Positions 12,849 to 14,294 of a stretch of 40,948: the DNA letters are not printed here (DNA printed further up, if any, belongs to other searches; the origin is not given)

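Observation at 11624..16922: igr-like ACAD / MaoC pair / Cys-less thiolase-fold + DUF35 cassette in one operon with a ureohydrolase and a DUF1989 protein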

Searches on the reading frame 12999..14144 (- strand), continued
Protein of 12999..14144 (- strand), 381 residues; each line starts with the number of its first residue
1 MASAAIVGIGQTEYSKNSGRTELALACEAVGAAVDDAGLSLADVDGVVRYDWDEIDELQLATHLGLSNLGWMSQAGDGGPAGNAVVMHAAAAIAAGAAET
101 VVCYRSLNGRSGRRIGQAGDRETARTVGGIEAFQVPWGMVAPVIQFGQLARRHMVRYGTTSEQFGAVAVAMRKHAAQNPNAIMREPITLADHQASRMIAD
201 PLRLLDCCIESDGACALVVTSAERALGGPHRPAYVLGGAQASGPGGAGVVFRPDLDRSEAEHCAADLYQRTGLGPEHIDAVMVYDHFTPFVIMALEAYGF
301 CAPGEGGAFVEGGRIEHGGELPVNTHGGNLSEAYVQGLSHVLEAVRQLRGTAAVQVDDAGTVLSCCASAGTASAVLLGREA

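Call 24: find_encoding_contigs(protein=P0139, flank=10000, max_places=1)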
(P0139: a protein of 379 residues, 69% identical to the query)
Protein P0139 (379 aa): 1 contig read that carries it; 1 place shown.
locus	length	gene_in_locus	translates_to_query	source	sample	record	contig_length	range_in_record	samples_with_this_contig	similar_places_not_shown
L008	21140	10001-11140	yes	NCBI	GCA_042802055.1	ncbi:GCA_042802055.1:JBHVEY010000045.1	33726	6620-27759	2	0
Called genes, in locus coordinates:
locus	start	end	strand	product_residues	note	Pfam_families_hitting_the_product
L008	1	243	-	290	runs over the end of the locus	PF01522:Polysacc_deac_1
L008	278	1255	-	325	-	PF00491:Arginase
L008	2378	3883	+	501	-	PF07905:PucR, PF13556:HTH_30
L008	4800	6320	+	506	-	PF02133:Transp_cyt_pur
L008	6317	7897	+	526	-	PF00501:AMP-binding, PF13193:AMP-binding_C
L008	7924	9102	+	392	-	PF02771:Acyl-CoA_dh_N, PF02770:Acyl-CoA_dh_M, PF00441:Acyl-CoA_dh_1, PF08028:Acyl-CoA_dh_2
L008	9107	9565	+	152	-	PF01575:MaoC_dehydratas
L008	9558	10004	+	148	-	PF01575:MaoC_dehydratas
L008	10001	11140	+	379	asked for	PF22691:Thiolase_C_1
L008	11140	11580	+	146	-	PF12172:zf-ChsH2, PF01796:OB_ChsH2_C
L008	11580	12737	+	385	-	PF02771:Acyl-CoA_dh_N, PF02770:Acyl-CoA_dh_M, PF00441:Acyl-CoA_dh_1, PF08028:Acyl-CoA_dh_2, PF21343:ACAD9-ACADV_C (faint)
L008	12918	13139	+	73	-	-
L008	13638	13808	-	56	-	PF02416:TatA_B_E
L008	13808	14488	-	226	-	PF01042:Ribonuc_L-PSP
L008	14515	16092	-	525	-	PF00890:FAD_binding_2 (weak), PF01266:DAO, PF01494:FAD_binding_3 (faint), PF01946:Thi4 (weak), PF03486:HI0933_like (weak), PF07992:Pyr_redox_2 (weak), PF01593:Amino_oxidase, PF13450:NAD_binding_8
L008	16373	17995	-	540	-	PF02776:TPP_enzyme_N, PF16582:TPP_enzyme_M_2 (weak), PF00205:TPP_enzyme_M, PF02775:TPP_enzyme_C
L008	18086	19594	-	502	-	PF02133:Transp_cyt_pur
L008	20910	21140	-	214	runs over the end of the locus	-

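Call 26: find_related_loci(query=A1, collection=genome_contigs, flank=10000)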
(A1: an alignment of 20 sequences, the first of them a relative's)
Query A1 (381 aa) in genome_contigs; peptide patterns used: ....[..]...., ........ (x = any residue, [..] = any of these).
389 stretches matched a pattern; 384 encode a relative of the query (tblastn E <= 1e-3); the best 80 are kept; 80 distinct loci.
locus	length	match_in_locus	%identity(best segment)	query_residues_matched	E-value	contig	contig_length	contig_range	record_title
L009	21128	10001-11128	69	3-379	7e-166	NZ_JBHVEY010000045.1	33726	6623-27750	Rhodococcus sp. NPDC057529 NPDC057529_323_C2.ctg-0045, whole genome shotgun sequence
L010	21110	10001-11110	74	3-377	2e-164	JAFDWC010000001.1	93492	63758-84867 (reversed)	MAG: Actinomycetota bacterium isolate SZAS-11 LIN-535__1__length-93492, whole genome shotgun sequence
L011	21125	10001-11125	66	3-380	1e-159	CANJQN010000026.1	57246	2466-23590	MAG: Comamonadaceae bacterium isolate RH-23may17-560 genome assembly, contig: RH-23may17-C3836, whole genome shotgun seq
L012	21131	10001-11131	64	3-380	1e-157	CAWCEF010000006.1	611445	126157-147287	MAG: uncultured Solirubrobacterales bacterium isolate MFD04463.bin.1.43 genome assembly, contig: contig_32535, whole gen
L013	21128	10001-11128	67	4-380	5e-157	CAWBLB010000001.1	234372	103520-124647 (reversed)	MAG: uncultured Actinomycetes bacterium isolate MFD02416.bin.1.146 genome assembly, contig: contig_101457, whole genome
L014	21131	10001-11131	64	3-380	7e-154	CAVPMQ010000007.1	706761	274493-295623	MAG: uncultured Solirubrobacterales bacterium isolate MFD10113.bin.1.46 genome assembly, contig: contig_2436, whole geno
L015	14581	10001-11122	63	3-379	2e-153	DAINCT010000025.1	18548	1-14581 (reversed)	MAG TPA_asm: Chloroflexota bacterium isolate CTOTU41323 NODE_2060_length_18548_cov_4.681285, whole genome shotgun sequen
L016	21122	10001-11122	65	3-377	2e-152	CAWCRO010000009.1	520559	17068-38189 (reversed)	MAG: uncultured Solirubrobacterales bacterium isolate MFD09368.bin.1.34 genome assembly, contig: contig_21104, whole gen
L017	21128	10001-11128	64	4-380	1e-152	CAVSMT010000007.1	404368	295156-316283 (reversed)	MAG: uncultured Actinomycetes bacterium isolate MFD04967.bin.2.158 genome assembly, contig: contig_32401, whole genome s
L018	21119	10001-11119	64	4-379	9e-152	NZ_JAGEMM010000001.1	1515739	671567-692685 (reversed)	Microvirga antarctica strain 3D7 NODE_1_length_1515739_cov_59.600969, whole genome shotgun sequence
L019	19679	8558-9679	64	3-380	2e-151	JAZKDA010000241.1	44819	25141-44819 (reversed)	MAG: Pseudomonadota bacterium isolate DC_HB_01_SPN181219-bin017 DCHB01SPN_B017_0_000000000241, whole genome shotgun sequ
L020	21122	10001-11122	65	3-377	3e-151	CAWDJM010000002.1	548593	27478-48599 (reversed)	MAG: uncultured Solirubrobacterales bacterium isolate MFD06714.bin.1.74 genome assembly, contig: contig_11551, whole gen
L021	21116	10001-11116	63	3-377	8e-151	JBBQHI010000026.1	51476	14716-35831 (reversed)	MAG: Solirubrobacterales bacterium isolate Co_metawrap_916 Cmw_916_k141_404750_length_51476_cov_12.9991, whole genome sh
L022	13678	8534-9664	63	3-380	9e-150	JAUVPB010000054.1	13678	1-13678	MAG: Actinomycetes bacterium isolate CSMAG_651 CSMAG_651_k127_15433296_length_13678_cov_59.9689, whole genome shotgun se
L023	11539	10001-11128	63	4-380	8e-148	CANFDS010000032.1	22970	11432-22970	MAG: Actinobacteria bacterium isolate CH-Jul18-163 genome assembly, contig: CH-Jul18-C3100, whole genome shotgun sequenc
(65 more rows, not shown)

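Call 38: find_related_loci(query=A1, collection=metagenome_contigs, flank=10000)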
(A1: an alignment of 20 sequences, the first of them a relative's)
Query A1 (381 aa) in metagenome_contigs; peptide patterns used: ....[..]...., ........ (x = any residue, [..] = any of these).
370 stretches matched a pattern; 360 encode a relative of the query (tblastn E <= 1e-3); the best 80 are kept; 80 distinct loci.
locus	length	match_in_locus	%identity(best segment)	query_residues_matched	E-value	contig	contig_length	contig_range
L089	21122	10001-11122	72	3-379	4e-174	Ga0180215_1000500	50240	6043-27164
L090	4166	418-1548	66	3-380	2e-163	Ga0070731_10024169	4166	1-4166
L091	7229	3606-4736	65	3-380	5e-157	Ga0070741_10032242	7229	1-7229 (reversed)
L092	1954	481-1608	64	4-380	1e-168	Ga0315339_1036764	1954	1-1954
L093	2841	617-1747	64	3-380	7e-164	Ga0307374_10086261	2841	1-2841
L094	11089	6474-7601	65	4-380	8e-155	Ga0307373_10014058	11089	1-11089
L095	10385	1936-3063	65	4-380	8e-155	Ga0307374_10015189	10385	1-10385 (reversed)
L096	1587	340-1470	64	3-380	1e-166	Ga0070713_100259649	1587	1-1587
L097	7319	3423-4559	64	3-380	6e-149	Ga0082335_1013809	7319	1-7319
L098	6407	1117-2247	62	3-380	2e-148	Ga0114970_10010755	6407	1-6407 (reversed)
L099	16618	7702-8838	64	3-380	1e-147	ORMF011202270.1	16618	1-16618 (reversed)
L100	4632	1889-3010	64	4-380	3e-147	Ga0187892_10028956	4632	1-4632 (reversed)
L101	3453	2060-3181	64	4-380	2e-149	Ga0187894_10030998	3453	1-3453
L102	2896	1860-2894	65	4-351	4e-138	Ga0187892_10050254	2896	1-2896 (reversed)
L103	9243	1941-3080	53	3-379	2e-116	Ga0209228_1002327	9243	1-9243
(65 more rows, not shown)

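Call 40: find_encoding_contigs(protein=P0124, flank=10000, max_places=1)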
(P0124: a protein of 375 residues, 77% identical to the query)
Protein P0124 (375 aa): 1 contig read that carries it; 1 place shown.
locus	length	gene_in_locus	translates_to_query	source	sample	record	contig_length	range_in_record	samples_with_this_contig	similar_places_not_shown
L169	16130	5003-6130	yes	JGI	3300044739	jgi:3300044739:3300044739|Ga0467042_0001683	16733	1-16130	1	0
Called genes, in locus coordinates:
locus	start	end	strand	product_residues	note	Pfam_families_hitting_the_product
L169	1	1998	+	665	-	?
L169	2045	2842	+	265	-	-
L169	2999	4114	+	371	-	PF02771:Acyl-CoA_dh_N, PF02770:Acyl-CoA_dh_M, PF00441:Acyl-CoA_dh_1, PF08028:Acyl-CoA_dh_2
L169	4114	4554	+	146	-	PF01575:MaoC_dehydratas, PF13452:FAS1_DH_region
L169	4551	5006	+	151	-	PF01575:MaoC_dehydratas, PF13452:FAS1_DH_region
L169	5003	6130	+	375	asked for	PF22691:Thiolase_C_1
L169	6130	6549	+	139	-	PF12172:zf-ChsH2, PF01796:OB_ChsH2_C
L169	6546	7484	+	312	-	PF00491:Arginase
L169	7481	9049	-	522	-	PF00501:AMP-binding, PF13193:AMP-binding_C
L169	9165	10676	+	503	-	PF00171:Aldedh, PF05893:LuxC (weak)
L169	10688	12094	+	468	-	PF00202:Aminotran_3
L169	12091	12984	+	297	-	PF00892:EamA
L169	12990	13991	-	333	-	PF00356:LacI, PF00532:Peripla_BP_1, PF13407:Peripla_BP_4 (weak), PF13377:Peripla_BP_3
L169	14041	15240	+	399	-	PF02771:Acyl-CoA_dh_N, PF02770:Acyl-CoA_dh_M, PF00441:Acyl-CoA_dh_1, PF08028:Acyl-CoA_dh_2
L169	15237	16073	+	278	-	PF01522:Polysacc_deac_1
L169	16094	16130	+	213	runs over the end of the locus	?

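Call 41: find_encoding_contigs(protein=P0135, flank=10000, max_places=1)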
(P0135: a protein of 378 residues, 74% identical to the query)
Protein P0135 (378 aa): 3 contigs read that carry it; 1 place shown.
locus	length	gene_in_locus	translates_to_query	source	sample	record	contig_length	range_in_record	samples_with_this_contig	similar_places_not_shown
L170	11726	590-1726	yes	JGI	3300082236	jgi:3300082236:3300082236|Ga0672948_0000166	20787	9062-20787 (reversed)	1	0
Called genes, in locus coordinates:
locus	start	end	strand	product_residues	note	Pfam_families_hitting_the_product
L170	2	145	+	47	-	?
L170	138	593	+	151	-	PF01575:MaoC_dehydratas, PF13452:FAS1_DH_region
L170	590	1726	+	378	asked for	PF22691:Thiolase_C_1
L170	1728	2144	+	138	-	PF12172:zf-ChsH2, PF01796:OB_ChsH2_C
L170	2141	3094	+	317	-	PF00491:Arginase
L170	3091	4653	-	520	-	PF00501:AMP-binding, PF13193:AMP-binding_C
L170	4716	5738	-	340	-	PF00356:LacI, PF00532:Peripla_BP_1, PF13377:Peripla_BP_3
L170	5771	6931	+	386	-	PF02771:Acyl-CoA_dh_N, PF02770:Acyl-CoA_dh_M, PF00441:Acyl-CoA_dh_1, PF08028:Acyl-CoA_dh_2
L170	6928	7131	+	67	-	-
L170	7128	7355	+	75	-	-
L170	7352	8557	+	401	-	PF07690:MFS_1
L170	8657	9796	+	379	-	PF01547:SBP_bac_1 (weak), PF13416:SBP_bac_8, PF13531:SBP_bac_11 (weak)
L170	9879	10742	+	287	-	PF00528:BPD_transp_1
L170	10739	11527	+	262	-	PF00528:BPD_transp_1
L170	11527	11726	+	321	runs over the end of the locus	PF00491:Arginase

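Call 42: find_encoding_contigs(protein=P0141, flank=10000, max_places=1)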
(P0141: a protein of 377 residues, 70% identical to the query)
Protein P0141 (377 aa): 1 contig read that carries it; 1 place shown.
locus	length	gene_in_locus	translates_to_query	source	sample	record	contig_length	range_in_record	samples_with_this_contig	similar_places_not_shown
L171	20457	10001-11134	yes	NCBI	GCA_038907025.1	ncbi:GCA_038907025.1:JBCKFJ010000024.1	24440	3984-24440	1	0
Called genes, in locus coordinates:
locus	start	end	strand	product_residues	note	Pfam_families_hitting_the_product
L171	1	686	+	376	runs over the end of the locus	PF13416:SBP_bac_8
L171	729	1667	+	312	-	PF00528:BPD_transp_1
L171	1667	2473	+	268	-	PF00528:BPD_transp_1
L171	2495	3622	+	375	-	PF00005:ABC_tran, PF08402:TOBE_2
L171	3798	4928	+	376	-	PF07690:MFS_1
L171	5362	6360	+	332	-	PF00491:Arginase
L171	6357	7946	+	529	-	PF00501:AMP-binding, PF13193:AMP-binding_C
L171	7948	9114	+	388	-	PF02771:Acyl-CoA_dh_N, PF02770:Acyl-CoA_dh_M, PF00441:Acyl-CoA_dh_1, PF08028:Acyl-CoA_dh_2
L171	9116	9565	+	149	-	PF01575:MaoC_dehydratas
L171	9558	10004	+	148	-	PF01575:MaoC_dehydratas, PF13452:FAS1_DH_region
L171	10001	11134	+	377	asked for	PF22691:Thiolase_C_1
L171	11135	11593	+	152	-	PF12172:zf-ChsH2, PF01796:OB_ChsH2_C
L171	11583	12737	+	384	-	PF02771:Acyl-CoA_dh_N, PF02770:Acyl-CoA_dh_M, PF00441:Acyl-CoA_dh_1, PF08028:Acyl-CoA_dh_2, PF21343:ACAD9-ACADV_C (weak)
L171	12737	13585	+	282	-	PF01522:Polysacc_deac_1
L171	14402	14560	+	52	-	-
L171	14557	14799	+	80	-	PF05973:Gp49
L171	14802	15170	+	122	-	PF13744:HTH_37, PF13560:HTH_31, PF01381:HTH_3, PF13412:HTH_24 (weak)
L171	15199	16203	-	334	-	PF00589:Phage_integrase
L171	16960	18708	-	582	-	PF10592:AIPR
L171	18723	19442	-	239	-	PF04555:XhoI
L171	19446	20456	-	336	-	?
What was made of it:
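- L171 has the whole cassette without a transaminase or MMSDH nearby (call 42).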
